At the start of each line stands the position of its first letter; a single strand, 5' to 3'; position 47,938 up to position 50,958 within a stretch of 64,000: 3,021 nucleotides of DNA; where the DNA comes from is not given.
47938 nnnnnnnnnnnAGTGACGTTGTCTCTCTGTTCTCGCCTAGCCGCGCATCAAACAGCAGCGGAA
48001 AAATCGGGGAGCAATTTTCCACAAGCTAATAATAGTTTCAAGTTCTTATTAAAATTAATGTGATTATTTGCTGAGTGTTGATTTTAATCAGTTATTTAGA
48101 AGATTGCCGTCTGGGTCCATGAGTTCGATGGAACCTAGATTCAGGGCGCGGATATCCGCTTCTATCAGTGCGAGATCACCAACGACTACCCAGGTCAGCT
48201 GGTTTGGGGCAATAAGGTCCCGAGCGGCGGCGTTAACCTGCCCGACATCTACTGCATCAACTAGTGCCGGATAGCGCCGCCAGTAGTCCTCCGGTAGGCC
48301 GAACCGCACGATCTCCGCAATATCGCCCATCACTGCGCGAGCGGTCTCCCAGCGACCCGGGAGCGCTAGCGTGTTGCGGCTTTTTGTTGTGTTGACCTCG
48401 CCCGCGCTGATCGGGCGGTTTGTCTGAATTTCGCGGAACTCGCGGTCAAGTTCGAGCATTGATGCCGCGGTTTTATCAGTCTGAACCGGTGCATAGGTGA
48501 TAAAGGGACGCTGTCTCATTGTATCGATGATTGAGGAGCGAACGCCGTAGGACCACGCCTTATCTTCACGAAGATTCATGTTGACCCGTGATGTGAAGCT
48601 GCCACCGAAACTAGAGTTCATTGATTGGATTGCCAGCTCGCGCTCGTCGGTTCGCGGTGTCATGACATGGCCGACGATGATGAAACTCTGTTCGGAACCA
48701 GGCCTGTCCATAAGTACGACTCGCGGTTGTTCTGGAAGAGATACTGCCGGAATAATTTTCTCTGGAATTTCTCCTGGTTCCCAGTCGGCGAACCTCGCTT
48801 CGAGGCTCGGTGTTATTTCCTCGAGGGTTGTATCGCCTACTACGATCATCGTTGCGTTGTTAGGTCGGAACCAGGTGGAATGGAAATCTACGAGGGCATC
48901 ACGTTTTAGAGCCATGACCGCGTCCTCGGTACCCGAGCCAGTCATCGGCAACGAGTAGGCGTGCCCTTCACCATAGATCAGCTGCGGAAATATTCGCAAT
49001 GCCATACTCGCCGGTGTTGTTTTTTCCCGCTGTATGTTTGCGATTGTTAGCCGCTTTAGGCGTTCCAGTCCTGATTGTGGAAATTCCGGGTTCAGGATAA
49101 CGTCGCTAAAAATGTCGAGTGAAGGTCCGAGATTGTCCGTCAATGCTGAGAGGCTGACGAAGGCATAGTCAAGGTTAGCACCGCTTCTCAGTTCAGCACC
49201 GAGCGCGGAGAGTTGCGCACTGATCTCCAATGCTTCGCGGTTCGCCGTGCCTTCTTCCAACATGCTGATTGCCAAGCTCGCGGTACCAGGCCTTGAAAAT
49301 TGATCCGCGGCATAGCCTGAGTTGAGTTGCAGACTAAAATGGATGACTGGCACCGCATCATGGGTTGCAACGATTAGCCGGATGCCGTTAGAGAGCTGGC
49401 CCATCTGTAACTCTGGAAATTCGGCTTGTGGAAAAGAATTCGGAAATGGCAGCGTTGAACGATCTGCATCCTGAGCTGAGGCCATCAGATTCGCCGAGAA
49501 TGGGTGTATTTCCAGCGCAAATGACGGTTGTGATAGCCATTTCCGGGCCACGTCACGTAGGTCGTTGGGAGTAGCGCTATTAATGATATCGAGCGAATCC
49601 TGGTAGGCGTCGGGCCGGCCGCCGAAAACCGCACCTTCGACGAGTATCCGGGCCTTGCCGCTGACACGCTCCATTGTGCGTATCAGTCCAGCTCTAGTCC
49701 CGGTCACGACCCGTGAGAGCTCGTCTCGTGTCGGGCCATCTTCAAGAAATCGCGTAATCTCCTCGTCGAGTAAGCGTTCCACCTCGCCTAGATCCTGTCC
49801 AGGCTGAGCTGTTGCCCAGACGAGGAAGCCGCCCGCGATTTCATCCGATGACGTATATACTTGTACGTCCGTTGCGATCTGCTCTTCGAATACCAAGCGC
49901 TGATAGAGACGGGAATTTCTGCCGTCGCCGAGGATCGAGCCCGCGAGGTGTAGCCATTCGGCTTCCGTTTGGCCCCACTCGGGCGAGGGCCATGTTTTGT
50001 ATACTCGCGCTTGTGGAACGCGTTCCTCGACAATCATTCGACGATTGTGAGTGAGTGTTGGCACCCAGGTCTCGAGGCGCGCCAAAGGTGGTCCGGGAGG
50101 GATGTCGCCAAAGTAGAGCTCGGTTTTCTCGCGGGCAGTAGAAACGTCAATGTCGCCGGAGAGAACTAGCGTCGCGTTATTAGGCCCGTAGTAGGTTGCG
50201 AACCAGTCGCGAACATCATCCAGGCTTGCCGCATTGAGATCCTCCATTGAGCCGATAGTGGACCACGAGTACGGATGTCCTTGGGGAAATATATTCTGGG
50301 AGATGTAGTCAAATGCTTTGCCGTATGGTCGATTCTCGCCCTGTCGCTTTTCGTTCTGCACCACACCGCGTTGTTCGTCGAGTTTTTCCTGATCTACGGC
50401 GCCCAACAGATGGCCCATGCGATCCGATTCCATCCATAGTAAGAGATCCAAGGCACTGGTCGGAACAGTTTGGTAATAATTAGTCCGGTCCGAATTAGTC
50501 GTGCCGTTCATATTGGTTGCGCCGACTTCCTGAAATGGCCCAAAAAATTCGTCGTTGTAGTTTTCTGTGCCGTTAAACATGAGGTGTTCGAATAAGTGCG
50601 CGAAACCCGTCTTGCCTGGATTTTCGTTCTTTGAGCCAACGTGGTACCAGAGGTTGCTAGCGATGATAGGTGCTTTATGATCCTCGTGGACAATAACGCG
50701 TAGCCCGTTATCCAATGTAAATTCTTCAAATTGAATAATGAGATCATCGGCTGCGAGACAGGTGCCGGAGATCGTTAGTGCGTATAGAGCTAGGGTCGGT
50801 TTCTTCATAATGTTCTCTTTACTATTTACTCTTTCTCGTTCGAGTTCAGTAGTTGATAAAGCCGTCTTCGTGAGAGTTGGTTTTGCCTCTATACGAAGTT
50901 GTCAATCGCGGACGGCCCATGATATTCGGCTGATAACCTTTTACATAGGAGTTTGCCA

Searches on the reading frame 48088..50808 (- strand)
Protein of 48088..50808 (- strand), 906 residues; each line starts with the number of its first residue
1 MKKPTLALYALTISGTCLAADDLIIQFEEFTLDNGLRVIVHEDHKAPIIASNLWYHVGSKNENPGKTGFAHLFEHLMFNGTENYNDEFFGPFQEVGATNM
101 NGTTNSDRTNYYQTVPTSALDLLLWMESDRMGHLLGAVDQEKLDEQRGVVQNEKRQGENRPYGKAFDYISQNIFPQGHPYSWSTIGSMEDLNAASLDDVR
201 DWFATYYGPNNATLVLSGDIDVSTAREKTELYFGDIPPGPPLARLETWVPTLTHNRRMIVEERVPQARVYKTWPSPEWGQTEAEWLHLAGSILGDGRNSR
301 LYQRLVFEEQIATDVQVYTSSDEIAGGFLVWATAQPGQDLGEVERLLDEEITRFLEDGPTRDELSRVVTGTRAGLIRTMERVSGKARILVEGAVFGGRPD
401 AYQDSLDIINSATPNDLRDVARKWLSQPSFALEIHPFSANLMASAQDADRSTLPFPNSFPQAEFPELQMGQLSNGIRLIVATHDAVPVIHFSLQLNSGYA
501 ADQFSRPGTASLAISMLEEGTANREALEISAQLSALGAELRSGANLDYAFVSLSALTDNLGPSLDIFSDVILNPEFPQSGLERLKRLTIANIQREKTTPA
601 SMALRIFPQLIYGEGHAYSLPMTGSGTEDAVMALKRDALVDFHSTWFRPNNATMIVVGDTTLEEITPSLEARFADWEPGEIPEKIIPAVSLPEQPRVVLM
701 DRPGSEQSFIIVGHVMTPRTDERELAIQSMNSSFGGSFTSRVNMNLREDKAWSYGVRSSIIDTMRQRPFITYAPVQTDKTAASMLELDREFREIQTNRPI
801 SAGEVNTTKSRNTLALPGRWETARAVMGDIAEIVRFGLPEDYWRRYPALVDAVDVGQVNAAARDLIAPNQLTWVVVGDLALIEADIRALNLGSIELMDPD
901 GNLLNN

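Call 71: search_protein_families(library=pfam, proteins=[window:48088-50808:-], max_evalue=0.00001)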
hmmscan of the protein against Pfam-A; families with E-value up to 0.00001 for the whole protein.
window:48088-50808:- (906 aa): 2 families
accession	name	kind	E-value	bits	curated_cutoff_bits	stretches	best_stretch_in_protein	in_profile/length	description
PF05193.26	Peptidase_M16_C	-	1.6e-62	211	23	2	195-369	3-179/181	Peptidase M16 inactive domain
PF00675.25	Peptidase_M16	-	8.7e-29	100.8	22.3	2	37-174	1-136/149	Insulinase (Peptidase family M16)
